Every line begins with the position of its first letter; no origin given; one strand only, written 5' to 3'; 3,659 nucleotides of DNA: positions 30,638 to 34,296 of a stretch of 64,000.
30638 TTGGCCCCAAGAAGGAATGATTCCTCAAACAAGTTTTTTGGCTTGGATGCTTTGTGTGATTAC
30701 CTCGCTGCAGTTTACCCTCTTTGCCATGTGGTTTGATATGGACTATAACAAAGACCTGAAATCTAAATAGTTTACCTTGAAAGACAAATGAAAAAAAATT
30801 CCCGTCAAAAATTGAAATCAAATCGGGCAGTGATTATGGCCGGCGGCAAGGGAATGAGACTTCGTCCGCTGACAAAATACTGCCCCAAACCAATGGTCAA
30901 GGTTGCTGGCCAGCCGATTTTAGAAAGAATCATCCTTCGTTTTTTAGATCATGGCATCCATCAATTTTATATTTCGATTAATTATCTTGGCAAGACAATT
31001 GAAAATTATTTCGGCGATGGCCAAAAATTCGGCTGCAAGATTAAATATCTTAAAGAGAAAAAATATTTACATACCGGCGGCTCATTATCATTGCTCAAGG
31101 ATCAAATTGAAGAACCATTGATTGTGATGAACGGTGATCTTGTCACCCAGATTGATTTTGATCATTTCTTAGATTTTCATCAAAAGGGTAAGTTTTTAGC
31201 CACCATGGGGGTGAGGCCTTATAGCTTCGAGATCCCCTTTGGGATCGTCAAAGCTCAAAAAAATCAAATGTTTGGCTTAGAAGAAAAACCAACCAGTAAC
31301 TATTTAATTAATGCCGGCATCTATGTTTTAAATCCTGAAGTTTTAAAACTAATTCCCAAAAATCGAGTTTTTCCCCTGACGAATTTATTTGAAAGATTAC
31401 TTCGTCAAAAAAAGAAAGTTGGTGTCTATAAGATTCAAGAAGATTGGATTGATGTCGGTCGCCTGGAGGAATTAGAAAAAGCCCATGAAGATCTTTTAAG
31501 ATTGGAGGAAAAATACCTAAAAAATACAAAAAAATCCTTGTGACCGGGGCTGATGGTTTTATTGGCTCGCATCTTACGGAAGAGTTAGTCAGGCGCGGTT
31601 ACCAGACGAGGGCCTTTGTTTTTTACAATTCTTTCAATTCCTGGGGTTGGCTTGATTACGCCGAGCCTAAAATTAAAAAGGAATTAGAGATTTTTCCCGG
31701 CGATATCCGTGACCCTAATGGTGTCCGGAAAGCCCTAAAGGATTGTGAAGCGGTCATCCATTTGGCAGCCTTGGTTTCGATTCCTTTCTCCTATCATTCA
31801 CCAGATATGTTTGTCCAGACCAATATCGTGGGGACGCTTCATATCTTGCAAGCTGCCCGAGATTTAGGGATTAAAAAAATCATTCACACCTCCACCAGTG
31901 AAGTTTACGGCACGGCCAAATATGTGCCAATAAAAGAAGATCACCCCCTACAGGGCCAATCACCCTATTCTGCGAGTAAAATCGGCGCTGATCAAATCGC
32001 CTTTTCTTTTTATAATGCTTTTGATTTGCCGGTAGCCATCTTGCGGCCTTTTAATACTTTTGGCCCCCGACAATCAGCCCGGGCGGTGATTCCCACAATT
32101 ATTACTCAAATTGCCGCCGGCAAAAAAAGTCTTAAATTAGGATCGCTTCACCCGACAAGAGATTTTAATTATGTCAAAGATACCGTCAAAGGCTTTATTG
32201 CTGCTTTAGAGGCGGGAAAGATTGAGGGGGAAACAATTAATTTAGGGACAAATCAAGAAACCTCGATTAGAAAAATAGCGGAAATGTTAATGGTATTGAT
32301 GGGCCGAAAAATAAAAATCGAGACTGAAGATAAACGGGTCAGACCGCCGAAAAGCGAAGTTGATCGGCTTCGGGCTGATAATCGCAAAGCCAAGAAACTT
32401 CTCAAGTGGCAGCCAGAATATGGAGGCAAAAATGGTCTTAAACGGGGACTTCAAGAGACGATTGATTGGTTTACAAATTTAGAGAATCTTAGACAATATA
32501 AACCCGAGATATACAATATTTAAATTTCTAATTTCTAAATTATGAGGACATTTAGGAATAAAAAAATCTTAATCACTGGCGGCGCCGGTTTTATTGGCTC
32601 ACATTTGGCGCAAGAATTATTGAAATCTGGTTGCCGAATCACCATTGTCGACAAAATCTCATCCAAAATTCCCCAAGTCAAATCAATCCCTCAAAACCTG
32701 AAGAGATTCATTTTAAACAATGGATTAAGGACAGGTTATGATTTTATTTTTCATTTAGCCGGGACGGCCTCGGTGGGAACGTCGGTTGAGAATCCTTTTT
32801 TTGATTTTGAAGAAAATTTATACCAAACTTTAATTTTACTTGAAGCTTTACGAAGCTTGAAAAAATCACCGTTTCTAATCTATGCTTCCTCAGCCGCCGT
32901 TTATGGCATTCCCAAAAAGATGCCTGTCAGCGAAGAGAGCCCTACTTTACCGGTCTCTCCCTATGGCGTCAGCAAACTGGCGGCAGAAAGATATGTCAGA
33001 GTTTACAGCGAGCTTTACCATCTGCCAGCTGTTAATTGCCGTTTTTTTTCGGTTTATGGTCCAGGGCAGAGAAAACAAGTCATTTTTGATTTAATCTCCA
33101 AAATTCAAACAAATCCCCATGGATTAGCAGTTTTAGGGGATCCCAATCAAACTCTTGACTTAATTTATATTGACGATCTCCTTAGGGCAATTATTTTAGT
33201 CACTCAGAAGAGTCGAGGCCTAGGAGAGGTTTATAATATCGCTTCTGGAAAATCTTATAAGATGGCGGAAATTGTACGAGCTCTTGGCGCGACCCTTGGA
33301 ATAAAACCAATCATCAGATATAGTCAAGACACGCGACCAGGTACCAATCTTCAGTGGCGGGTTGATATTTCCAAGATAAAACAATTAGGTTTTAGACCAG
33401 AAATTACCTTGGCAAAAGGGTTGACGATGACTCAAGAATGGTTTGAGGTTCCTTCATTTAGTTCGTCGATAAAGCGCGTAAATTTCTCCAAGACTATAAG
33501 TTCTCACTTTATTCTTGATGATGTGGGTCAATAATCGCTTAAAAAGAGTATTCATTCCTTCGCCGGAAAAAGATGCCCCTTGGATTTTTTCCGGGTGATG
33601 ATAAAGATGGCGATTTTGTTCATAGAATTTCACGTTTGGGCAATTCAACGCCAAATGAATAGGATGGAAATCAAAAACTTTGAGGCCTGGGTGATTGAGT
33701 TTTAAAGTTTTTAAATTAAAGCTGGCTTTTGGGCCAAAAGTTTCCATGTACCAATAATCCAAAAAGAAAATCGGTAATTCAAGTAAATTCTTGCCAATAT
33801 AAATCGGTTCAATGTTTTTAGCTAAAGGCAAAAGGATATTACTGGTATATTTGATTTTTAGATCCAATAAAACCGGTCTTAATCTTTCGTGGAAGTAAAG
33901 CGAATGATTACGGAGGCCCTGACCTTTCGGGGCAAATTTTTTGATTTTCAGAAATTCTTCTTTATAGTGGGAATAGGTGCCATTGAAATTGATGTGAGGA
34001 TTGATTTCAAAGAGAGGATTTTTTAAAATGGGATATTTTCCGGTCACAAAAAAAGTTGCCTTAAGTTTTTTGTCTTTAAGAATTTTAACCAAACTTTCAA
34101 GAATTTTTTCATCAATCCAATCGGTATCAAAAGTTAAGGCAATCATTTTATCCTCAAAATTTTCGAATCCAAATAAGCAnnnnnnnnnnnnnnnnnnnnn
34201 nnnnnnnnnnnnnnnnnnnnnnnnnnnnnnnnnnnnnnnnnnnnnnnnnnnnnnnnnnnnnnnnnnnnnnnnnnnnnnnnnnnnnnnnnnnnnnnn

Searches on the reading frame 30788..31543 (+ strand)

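Call 37: search_protein_families(library=ncbifam, proteins=[window:30788-31543:+], max_evalue=1e-10)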
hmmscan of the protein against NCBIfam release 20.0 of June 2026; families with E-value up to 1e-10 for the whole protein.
window:30788-31543:+ (251 aa): 14 families
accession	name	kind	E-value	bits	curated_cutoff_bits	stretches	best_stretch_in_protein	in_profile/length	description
TIGR03992.1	Arch_glmU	subfamily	1.5e-44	152.5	292.1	1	13-241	2-232/393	bifunctional sugar-1-phosphate nucleotidylyltransferase/acetyltransferase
NF052502.1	man1P_GTase_Rv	exception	2.5e-42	145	440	1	14-238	3-232/352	mannose-1-phosphate guanylyltransferase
NF045761.1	NAMPUrTaseMurU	equivalog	7.5e-39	133.9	250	1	13-233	2-224/226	N-acetylmuramate alpha-1-phosphate uridylyltransferase MurU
TIGR01208.1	rmlA_long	equivalog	2e-28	99.3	320.25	1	13-246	1-244/353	glucose-1-phosphate thymidylyltransferase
TIGR02623.1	G1P_cyt_trans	equivalog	8.1e-28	97.6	300.25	2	13-76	2-65/255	glucose-1-phosphate cytidylyltransferase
NF041313.1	UDPGP_AglF_Halo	equivalog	8.7e-26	90.8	400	1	13-234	2-232/234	UTP--glucose-1-phosphate uridylyltransferase AglF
NF049965.1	GlMnHpPGnyltfHddC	equivalog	5.3e-24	85.1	300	1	13-228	2-213/221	D-glycero-D-manno-heptose 1-phosphate guanosyltransferase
NF041173.1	Sug_nt_acttase_Thmprot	equivalog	1e-21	77.3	600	1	13-238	2-229/405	bifunctional sugar-1-phosphate nucleotidylyltransferase/acetyltransferase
NF003670.0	PRK05293.1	equivalog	1.5e-18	66.9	470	0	107-243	117-265/382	glucose-1-phosphate adenylyltransferase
TIGR02091.1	glgC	equivalog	4e-15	55.8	424.9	1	14-240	3-263/364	glucose-1-phosphate adenylyltransferase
NF041135.1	IPPtranDIPPsyn_Thcocales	equivalog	2.4e-14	53.2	580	1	13-239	2-220/419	bifunctional L-myo-inositol-1-phosphate cytidylyltransferase/CDP-L-myo-inositol myo-inositolphosphotransferase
NF002023.0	PRK00844.1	subfamily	7.4e-13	48.1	458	0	14-74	9-70/408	glucose-1-phosphate adenylyltransferase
NF002772.0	PRK02862.1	equivalog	3.2e-12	45.9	537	0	13-72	5-65/429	glucose-1-phosphate adenylyltransferase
NF045697.1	MurNAcPUrMurU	equivalog_domain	5.1e-12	45.7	370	0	16-119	2-106/229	N-acetylmuramate alpha-1-phosphate uridylyltransferase MurU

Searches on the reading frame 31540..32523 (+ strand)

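Call 37: search_protein_families(library=ncbifam, proteins=[window:31540-32523:+], max_evalue=1e-10)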
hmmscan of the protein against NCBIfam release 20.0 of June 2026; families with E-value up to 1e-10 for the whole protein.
window:31540-32523:+ (327 aa): 20 families
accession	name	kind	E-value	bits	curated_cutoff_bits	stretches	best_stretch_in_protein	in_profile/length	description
TIGR04180.1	EDH_00030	hypoth_equivalog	5.9e-147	488.5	475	1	1-294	3-296/297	NAD-dependent 4,6-dehydratase LegB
TIGR01181.1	dTDP_gluc_dehyt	equivalog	3e-50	171.1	365.1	1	1-315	4-315/321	dTDP-glucose 4,6-dehydratase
TIGR01179.1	galE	equivalog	3e-45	154.5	262.3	1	1-315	4-329/332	UDP-glucose 4-epimerase GalE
TIGR01472.1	gmd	equivalog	5.8e-31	107.9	415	1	2-305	6-336/342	GDP-mannose 4,6-dehydratase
TIGR03466.1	HpnA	hypoth_equivalog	1.9e-29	102.6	367.65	1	1-258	5-250/327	hopanoid-associated sugar epimerase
TIGR02622.1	CDP_4_6_dhtase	equivalog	3.3e-29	102.1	278.45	1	1-314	9-333/352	CDP-glucose 4,6-dehydratase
NF007956.0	PRK10675.1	subfamily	3.2e-24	85.7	394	1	1-292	5-314/338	UDP-glucose 4-epimerase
NF007582.0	PRK10217.1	equivalog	3.9e-24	85.4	698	1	1-313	6-333/355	dTDP-glucose 4,6-dehydratase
NF007490.0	PRK10084.1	subfamily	4.8e-24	85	649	1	2-314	6-337/361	dTDP-glucose 4,6-dehydratase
NF011728.1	PRK15181.1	equivalog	6.5e-24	84.6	760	1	1-312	20-342/348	Vi polysaccharide biosynthesis UDP-N-acetylglucosaminuronic acid C-4 epimerase TviC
TIGR02197.1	heptose_epim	equivalog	1.1e-20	74.1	274.6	1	1-262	3-268/316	ADP-glyceromanno-heptose 6-epimerase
NF052578.1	StrlDmthSdmBMthl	equivalog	1.8e-20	74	600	1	2-256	6-247/328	sterol demethylase protein SdmB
NF042422.1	oxyalk_red_OleD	equivalog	2e-20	73.4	580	1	2-226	6-218/329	2-alkyl-3-oxoalkanoate reductase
NF005998.1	PRK08125.1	equivalog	3.5e-17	62.1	777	1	2-311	321-649/649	bifunctional UDP-4-amino-4-deoxy-L-arabinose formyltransferase/UDP-glucuronic acid oxidase ArnA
TIGR03589.1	PseB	equivalog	4.7e-17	61.9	407.75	1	1-225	9-217/324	UDP-N-acetylglucosamine 4,6-dehydratase (inverting)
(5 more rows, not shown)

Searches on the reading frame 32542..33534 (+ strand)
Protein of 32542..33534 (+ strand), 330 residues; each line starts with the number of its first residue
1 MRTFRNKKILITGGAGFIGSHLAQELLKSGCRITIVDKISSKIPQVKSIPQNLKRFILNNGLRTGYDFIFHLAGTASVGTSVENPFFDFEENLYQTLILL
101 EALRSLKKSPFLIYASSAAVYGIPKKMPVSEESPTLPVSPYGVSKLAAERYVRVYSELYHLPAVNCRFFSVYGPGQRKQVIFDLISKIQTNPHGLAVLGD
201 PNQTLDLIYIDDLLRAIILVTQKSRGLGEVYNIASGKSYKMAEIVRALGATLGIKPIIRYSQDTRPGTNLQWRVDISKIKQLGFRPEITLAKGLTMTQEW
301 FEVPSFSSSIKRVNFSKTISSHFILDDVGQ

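Call 37: search_protein_families(library=ncbifam, proteins=[window:32542-33534:+], max_evalue=1e-10)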
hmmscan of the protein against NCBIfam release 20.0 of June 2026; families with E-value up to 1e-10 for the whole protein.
window:32542-33534:+ (330 aa): 17 families
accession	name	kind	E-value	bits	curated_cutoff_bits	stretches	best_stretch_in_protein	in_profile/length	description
TIGR01181.1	dTDP_gluc_dehyt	equivalog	1.3e-41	142.8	365.1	1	8-302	1-312/321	dTDP-glucose 4,6-dehydratase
TIGR01179.1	galE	equivalog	1.2e-39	136.1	262.3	1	8-300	1-324/332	UDP-glucose 4-epimerase GalE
TIGR04180.1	EDH_00030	hypoth_equivalog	7.7e-33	113.8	475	1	9-267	1-272/297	NAD-dependent 4,6-dehydratase LegB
TIGR02197.1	heptose_epim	equivalog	9.6e-30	103.8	274.6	1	9-261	1-269/316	ADP-glyceromanno-heptose 6-epimerase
NF007582.0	PRK10217.1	equivalog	1.5e-25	90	698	1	7-302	2-332/355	dTDP-glucose 4,6-dehydratase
NF011728.1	PRK15181.1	equivalog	2e-23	83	760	1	6-301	15-337/348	Vi polysaccharide biosynthesis UDP-N-acetylglucosaminuronic acid C-4 epimerase TviC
NF007956.0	PRK10675.1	subfamily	4.3e-22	78.7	394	1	8-151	2-159/338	UDP-glucose 4-epimerase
NF007490.0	PRK10084.1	subfamily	8.6e-22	77.6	649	1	8-302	2-335/361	dTDP-glucose 4,6-dehydratase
NF043036.1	ErythonDh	equivalog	1.2e-19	70.7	325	1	8-180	2-189/321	D-erythronate dehydrogenase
TIGR01472.1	gmd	equivalog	3.8e-17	62.5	415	1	68-252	80-268/342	GDP-mannose 4,6-dehydratase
NF008360.0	PRK11150.1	equivalog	3.2e-15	56.1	452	1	9-250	2-252/310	ADP-glyceromanno-heptose 6-epimerase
NF047922.1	GDPFucSynFcl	equivalog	7.6e-15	55.1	500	1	6-301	2-301/308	GDP-L-fucose synthase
TIGR01777.1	yfcH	hypoth_equivalog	3.9e-14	52.9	207.35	0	9-133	1-128/292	TIGR01777 family oxidoreductase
NF042422.1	oxyalk_red_OleD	equivalog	7.6e-14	51.8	580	1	8-254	2-252/329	2-alkyl-3-oxoalkanoate reductase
TIGR02622.1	CDP_4_6_dhtase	equivalog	5.2e-13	48.9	278.45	0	4-303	2-333/352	CDP-glucose 4,6-dehydratase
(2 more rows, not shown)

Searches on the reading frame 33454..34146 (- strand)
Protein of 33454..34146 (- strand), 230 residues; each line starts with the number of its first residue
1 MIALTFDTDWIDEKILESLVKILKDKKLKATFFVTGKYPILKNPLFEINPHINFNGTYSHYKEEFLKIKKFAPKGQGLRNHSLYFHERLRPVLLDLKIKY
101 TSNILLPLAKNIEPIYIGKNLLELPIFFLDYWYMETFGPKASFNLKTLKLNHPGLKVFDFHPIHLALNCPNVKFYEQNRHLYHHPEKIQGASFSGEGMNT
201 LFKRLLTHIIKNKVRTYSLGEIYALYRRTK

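Call 4: search_protein_families(library=pfam, proteins=[window:33454-34146:-], max_evalue=0.01)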
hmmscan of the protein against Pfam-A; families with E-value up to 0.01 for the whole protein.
window:33454-34146:- (230 aa): 2 families
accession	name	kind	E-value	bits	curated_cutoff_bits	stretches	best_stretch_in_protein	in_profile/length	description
PF22537.1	WbmS-like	-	8.2e-35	120.9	27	1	4-178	1-185/186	Polysaccharide deacetylase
PF01522.26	Polysacc_deac_1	-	2.8e-07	30.9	23.1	1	1-62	8-48/124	Polysaccharide deacetylase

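Call 13: search_protein_families(library=ncbifam, proteins=[window:33454-34146:-], max_evalue=0.01)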
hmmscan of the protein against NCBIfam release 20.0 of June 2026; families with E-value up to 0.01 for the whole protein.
window:33454-34146:- (230 aa): 3 families
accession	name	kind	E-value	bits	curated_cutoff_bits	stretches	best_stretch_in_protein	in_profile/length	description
TIGR02764.1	spore_ybaN_pdaB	equivalog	2e-07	30.9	237.4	1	2-38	8-43/191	polysaccharide deacetylase family sporulation protein PdaB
TIGR02873.1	spore_ylxY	hypoth_equivalog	0.001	18.3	391.5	1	1-39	86-123/268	probable sporulation protein, polysaccharide deacetylase family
TIGR02884.1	spore_pdaA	equivalog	0.0022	17.8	298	1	2-40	39-76/224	delta-lactam-biosynthetic de-N-acetylase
